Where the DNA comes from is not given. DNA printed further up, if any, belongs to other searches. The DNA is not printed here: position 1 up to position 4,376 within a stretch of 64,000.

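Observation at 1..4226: Giant SHOCT-headed polytopic membrane protein that is invisible in the ORF track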

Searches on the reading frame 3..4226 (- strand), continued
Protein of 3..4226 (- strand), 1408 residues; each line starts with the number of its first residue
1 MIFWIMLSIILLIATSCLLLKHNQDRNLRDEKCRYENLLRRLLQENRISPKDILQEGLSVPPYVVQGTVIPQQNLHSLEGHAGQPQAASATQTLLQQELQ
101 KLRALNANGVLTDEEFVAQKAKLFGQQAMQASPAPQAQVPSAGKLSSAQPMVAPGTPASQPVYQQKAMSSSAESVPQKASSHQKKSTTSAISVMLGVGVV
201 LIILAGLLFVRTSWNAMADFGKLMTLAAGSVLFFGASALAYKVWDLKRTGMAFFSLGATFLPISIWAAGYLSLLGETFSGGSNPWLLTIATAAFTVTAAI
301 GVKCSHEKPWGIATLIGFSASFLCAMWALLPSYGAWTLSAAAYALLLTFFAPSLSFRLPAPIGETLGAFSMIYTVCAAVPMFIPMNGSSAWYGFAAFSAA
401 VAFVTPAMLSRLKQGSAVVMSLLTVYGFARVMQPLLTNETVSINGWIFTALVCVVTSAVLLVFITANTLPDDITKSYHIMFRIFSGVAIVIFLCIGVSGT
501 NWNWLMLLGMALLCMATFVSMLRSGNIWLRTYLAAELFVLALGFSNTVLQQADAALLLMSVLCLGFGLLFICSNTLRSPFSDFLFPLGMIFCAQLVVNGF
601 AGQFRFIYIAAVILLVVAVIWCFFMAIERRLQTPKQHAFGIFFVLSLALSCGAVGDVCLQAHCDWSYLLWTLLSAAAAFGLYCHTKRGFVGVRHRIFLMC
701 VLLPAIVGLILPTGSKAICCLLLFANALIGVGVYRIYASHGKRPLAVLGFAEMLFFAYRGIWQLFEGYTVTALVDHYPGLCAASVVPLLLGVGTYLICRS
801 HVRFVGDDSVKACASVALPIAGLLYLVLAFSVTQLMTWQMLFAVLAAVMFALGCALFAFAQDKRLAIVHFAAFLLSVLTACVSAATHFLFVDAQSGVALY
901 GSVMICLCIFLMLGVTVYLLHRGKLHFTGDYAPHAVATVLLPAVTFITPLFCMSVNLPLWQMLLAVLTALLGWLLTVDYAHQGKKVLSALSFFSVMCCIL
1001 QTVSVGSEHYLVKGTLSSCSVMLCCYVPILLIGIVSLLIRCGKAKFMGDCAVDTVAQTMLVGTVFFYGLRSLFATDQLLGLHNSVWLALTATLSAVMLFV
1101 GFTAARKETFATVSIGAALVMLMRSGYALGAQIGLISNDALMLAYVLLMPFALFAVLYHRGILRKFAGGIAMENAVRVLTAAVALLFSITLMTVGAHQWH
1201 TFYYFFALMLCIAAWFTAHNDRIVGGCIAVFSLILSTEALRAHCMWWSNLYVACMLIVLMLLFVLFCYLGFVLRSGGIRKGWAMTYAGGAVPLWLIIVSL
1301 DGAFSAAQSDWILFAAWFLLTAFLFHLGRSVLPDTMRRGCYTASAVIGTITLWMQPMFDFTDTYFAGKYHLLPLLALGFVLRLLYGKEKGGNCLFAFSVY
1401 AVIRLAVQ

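Call 52: find_related_loci(query=A2, collection=genome_contigs, flank=6000)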
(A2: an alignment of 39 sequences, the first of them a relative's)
Query A2 (1196 aa) in genome_contigs; peptide patterns used: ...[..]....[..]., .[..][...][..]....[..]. (x = any residue, [..] = any of these).
53 stretches matched a pattern; 41 encode a relative of the query (tblastn E <= 1e-3); 36 distinct loci.
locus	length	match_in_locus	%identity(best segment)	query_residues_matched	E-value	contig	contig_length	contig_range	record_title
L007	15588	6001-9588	100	1-1196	0e+0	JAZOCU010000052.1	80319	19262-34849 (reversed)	MAG: Oscillospiraceae bacterium isolate T1900044755_TS20190421.MAGScoT_cleanbin_000002 SGB_2267_k141_3007482, whole geno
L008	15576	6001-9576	77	1-1196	0e+0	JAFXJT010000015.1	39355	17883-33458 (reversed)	MAG: Oscillospiraceae bacterium isolate RGIG6478 Sheep_Rectum.Co__c839230, whole genome shotgun sequence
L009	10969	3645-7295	36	9-1196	0e+0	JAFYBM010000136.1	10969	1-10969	MAG: Oscillospiraceae bacterium isolate RGIG6939 Sheep_Rumen.Co__c2151701, whole genome shotgun sequence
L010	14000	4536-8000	37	3-1196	0e+0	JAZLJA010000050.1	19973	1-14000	MAG: Oscillospiraceae bacterium isolate T1900044969_TA20190031.MAGScoT_cleanbin_000004 SGB_4023_k141_2062523, whole geno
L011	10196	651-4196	36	11-1196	0e+0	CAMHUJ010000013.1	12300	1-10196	MAG: uncultured Ruminococcus sp. isolate SRR11784293_bin.28_metaWRAP_v1.3_MAG genome assembly, contig: ERZ12202796.4464,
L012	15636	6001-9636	36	9-1196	0e+0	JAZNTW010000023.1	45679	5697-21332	MAG: Oscillospiraceae bacterium isolate T1900044802_TS20190268.MAGScoT_cleanbin_000003 SGB_2717_k141_1124768, whole geno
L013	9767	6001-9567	38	1-1196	0e+0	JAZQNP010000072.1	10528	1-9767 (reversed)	MAG: Oscillospiraceae bacterium isolate T1900045246_TH20190016.MAGScoT_cleanbin_000001 SGB_5631_k141_4014954, whole geno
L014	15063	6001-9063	36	148-1196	0e+0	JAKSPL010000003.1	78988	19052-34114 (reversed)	MAG: Oscillospiraceae bacterium isolate Horse_feces202 MAG202_3, whole genome shotgun sequence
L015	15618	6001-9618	35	1-1196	1e-179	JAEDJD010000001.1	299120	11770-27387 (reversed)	MAG: Oscillospiraceae bacterium isolate MAG179 NODE_3_length_299120_cov_23.640302, whole genome shotgun sequence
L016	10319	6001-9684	35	1-1196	2e-175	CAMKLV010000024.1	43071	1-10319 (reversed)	MAG: uncultured Ruminococcus sp. isolate SRR12081292_bin.100_metaWRAP_v1.3_MAG genome assembly, contig: ERZ12289771.1082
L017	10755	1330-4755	34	2-1196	2e-174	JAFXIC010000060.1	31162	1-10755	MAG: Oscillospiraceae bacterium isolate RGIG6435 Sheep_Rectum.Co__c3070055, whole genome shotgun sequence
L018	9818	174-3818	35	10-1196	3e-172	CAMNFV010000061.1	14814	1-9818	MAG: uncultured Ruminococcus sp. isolate SRR1267595_bin.80_metaWRAP_v1.3_MAG genome assembly, contig: NODE.7096_length_1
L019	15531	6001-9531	35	14-1196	2e-168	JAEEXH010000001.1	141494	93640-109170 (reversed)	MAG: Oscillospiraceae bacterium isolate Tb.RUG.516 NODE_221_length_141494_cov_1.501461, whole genome shotgun sequence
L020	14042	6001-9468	35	27-1196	3e-164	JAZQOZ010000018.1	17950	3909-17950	MAG: Oscillospiraceae bacterium isolate T1900045242_TH20190012.MAGScoT_cleanbin_000001 SGB_5541_k141_3219421, whole geno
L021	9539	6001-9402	32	12-1196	6e-160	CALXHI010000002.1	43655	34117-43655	MAG: uncultured Clostridia bacterium isolate E04__bin30 genome assembly, contig: E04__k127_9844270, whole genome shotgun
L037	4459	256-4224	34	118-1196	4e-81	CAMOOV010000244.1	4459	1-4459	MAG: uncultured Ruminococcus sp. isolate SRR873602_bin.6_metaWRAP_v1.3_MAG genome assembly, contig: NODE_58163_length_44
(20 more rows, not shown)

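Call 64: predict_structure(alignment_id=A3)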
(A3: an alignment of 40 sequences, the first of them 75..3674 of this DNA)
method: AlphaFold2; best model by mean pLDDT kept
length: 1200 residues; sequences in the alignment: 40
mean_pLDDT: 81.7   pTM: 0.61
mean pLDDT of the five models: 81.7, 81.2, 80.8, 77.1, 75.7
residues with pLDDT >= 90: 271; 70-90: 772; 50-70: 137; < 50: 20
segments of 3 or more residues with pLDDT < 50: 1-5, 584-590, 710-713
pLDDT, mean of each block of 10 residues (from residue 1): 45 61 64 78 81 82 79 84 84 82 91 88 87 92 87 91 91 90 90 82 82 91 84 89 90 74 89 90 82 89 89 79 90 89 88 93 87 93 91 89 92 79 89 93 79 89 91 81 90 88 77 87 66 82 88 83 84 81 47 73 83 79 81 79 70 77 84 74 75 76 60 55 68 69 67 57 52 69 74 74 75 81 70 74 86 82 79 86 78 75 88 87 83 89 84 85 89 82 81 90 89 85 93 87 90 87 83 92 92 89 91 85 89 92 88 85 84 76 78 75
secondary structure, 60 per line:
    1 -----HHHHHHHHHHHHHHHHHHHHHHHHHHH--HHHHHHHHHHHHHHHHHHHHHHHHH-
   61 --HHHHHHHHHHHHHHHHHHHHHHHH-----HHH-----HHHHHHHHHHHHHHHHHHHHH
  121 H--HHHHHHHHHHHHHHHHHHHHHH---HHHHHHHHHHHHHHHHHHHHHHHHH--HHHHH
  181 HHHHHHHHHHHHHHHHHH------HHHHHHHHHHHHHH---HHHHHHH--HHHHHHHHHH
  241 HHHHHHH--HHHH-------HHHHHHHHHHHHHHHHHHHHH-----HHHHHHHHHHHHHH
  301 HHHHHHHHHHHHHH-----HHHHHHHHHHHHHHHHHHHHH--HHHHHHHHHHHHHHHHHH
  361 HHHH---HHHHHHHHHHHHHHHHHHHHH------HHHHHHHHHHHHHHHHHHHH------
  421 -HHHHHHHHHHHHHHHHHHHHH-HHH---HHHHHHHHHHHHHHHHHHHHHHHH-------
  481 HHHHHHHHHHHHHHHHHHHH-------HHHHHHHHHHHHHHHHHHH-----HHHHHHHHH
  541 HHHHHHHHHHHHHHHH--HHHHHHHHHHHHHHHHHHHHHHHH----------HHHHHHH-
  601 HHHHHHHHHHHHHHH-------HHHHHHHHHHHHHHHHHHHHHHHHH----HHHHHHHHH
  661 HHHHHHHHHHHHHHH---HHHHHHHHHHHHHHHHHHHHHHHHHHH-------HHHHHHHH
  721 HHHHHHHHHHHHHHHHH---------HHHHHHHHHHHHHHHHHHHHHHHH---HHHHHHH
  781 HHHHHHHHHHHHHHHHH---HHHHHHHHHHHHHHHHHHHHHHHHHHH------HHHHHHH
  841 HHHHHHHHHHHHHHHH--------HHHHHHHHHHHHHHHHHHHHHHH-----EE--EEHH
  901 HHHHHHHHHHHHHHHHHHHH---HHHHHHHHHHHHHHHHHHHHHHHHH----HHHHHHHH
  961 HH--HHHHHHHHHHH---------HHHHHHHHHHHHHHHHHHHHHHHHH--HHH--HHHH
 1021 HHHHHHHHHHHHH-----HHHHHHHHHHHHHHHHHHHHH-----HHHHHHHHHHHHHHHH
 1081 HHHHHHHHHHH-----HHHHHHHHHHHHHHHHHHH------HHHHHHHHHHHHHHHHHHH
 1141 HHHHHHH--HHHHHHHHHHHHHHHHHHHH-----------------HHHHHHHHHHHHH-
elements in order (helices of 4 or more, strands of 3 or more residues): H6-32 H35-59 H63-86 H100-121 H124-145 H149-173 H176-198 H205-218 H222-228 H231-247 H250-253 H261-281 H287-314 H320-340 H343-364 H368-388 H395-414 H422-442 H450-473 H481-500 H508-526 H532-556 H559-582 H593-599 H601-615 H623-647 H652-675 H679-705 H713-737 H747-770 H774-797 H801-827 H834-856 H865-887 H899-920 H924-948 H953-962 H965-975 H985-1009 H1017-1033 H1039-1059 H1065-1091 H1097-1115 H1122-1147 H1150-1169 H1187-1199

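Call 66: search_protein_families(library=padloc, proteins=[P0001, L001:13794-15437:+], max_evalue=0.1)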
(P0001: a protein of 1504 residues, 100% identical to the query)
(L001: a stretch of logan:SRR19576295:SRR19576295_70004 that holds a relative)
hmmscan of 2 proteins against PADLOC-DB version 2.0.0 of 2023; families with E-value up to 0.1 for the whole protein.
P0001 (1504 aa): 0 families

L001:13794-15437:+ (547 aa): 0 families

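Call 67: search_protein_families(library=phrogs, proteins=[P0001, L001:13794-15437:+], max_evalue=0.1)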
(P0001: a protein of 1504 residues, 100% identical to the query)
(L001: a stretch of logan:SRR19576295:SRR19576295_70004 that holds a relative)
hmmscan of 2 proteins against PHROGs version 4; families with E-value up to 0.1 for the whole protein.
P0001 (1504 aa): 1 family
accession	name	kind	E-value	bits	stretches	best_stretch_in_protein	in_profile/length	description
phrog_2700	-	unknown function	1e-05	26.1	1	85-125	290-330/331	-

L001:13794-15437:+ (547 aa): 5 families
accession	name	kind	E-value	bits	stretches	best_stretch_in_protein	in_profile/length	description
phrog_3634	-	unknown function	3.1e-20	73.8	1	23-152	24-150/237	-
phrog_10872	-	unknown function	6.9e-13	49.5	1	4-206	17-211/306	-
phrog_26406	-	unknown function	1.5e-12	48.3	1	9-120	204-320/343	-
phrog_7590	-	unknown function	0.0041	17.9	1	377-448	91-162/234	-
phrog_3671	-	unknown function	0.085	14.1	0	174-196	46-75/87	-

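Call 68: fold_search(model_id=the predicted structure, library=pdb)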
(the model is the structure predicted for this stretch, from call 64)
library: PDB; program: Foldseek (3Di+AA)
matches with E <= 10: 402; with E <= 0.001: 0
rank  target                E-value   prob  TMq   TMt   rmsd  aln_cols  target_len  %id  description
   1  7sqc_R0               1.8e-03  0.87  0.10  0.07  44.0      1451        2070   11  Ciliary C1 central pair apparatus isolated from Chlamydomonas reinhardtii (released 2022-04-13)
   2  4buj_B                2.1e-03  0.89  0.11  0.10  47.5      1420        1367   10  Crystal structure of the S. cerevisiae Ski2-3-8 complex (released 2013-08-28)
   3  8bbg_D                2.9e-03  0.63  0.09  0.08  44.2      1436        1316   10  Structure of the IFT-A complex; anterograde IFT-A train model (released 2022-12-21)
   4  6af0_A                4.6e-03  0.82  0.09  0.10  42.2      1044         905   11  Structure of Ctr9, Paf1 and Cdc73 ternary complex from Myceliophthora thermophila (released 2018-09-19)
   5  9rtt_Q                5.6e-03  0.93  0.11  0.13  44.5      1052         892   10  Activated Elongation Complex with IWS1 and ELOF1 (released 2025-09-03)
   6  7sqc_R1               8.2e-03  0.63  0.10  0.07  47.5      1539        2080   11  Ciliary C1 central pair apparatus isolated from Chlamydomonas reinhardtii (released 2022-04-13)
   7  7dkh_I                1.1e-02  0.72  0.10  0.12  41.1      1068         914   10  Crystal structure of the Ctr9/Paf1/Cdc73/Rtf1 quaternary complex (released 2021-11-24)
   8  8bbe_D                2.0e-02  0.84  0.10  0.16  28.5       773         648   11  Structure of the IFT-A complex; IFT-A2 module (released 2022-12-21)
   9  4buj_F                2.6e-02  0.57  0.11  0.10  40.6      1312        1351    8  Crystal structure of the S. cerevisiae Ski2-3-8 complex (released 2013-08-28)
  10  7n6g_1N               2.6e-02  0.57  0.11  0.08  48.9      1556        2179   10  C1 of central pair (released 2022-05-18)
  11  8qca_B                2.9e-02  0.75  0.11  0.15  33.9      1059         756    8  CryoEM structure of a S. Cerevisiae Ski2387 complex in the closed state bound to RNA (released 2023-11-15)
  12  9hvq_Q                3.3e-02  0.60  0.11  0.13  27.6      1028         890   10  Structure of the transcribing Pol II-DSIF-PAF-SPT6-RECQL5 complex (released 2025-07-16)
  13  8j8p_C                3.5e-02  0.35  0.08  0.10  45.0      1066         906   10  Structure of the four-component Paf1 complex from Saccharomyces eubayanus (released 2023-05-24)
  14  9hn0_B                6.3e-02  0.84  0.19  0.15  36.9      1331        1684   11  Cryo-EM structure of human separase bound to SCC1 (310-550 aa) (released 2025-09-03)
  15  9nwe_A                7.5e-02  0.38  0.12  0.10  31.6      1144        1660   11  E3 ligase UBR4-KCMF1-calmodulin complex (released 2025-06-18)
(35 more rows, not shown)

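Call 69: search_protein_representatives(alignment_id=A2)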
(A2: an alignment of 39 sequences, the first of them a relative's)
Query: 39 sequences, 1166 profile positions. Proteins with E-value up to 0.001 (for the whole library): 981; up to 1e-10: 678; up to 1e-30: 282. The best 150 are listed.
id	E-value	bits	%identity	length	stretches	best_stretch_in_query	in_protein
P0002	0.0e+00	1573.5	-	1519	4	2-845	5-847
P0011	0.0e+00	1537.6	-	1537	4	1-839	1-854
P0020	0.0e+00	1515.9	-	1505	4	628-1166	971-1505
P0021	0.0e+00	1502.4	-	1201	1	2-1166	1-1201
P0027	0.0e+00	1437.1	-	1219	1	3-1166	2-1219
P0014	0.0e+00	1437.0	-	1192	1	2-1166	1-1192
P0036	0.0e+00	1427.8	-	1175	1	6-1166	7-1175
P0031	0.0e+00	1414.2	-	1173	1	2-1166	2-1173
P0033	0.0e+00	1409.9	-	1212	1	2-1166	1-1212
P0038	0.0e+00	1401.5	-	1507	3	509-1166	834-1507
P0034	0.0e+00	1370.6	-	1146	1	1-1166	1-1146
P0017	0.0e+00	1367.9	-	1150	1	2-1166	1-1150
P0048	0.0e+00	1357.6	-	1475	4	565-1166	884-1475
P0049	0.0e+00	1343.0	-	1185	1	5-1166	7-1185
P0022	0.0e+00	1325.4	-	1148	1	5-1166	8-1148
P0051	0.0e+00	1244.1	-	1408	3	517-1166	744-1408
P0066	1.5e-94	334.9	-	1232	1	11-1165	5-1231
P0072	3.0e-81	290.9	-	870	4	970-1165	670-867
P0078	2.0e-78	281.5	-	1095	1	5-1166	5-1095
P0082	1.4e-77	278.7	-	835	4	855-1166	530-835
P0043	9.7e-72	259.4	-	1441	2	38-1044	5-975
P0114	1.1e-65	239.3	-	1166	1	13-1166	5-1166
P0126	5.1e-62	227.2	-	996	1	176-1166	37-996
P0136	2.1e-58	215.2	-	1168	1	5-1157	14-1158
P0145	4.8e-57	210.7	-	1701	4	970-1166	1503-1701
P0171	1.7e-49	185.7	-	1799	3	6-747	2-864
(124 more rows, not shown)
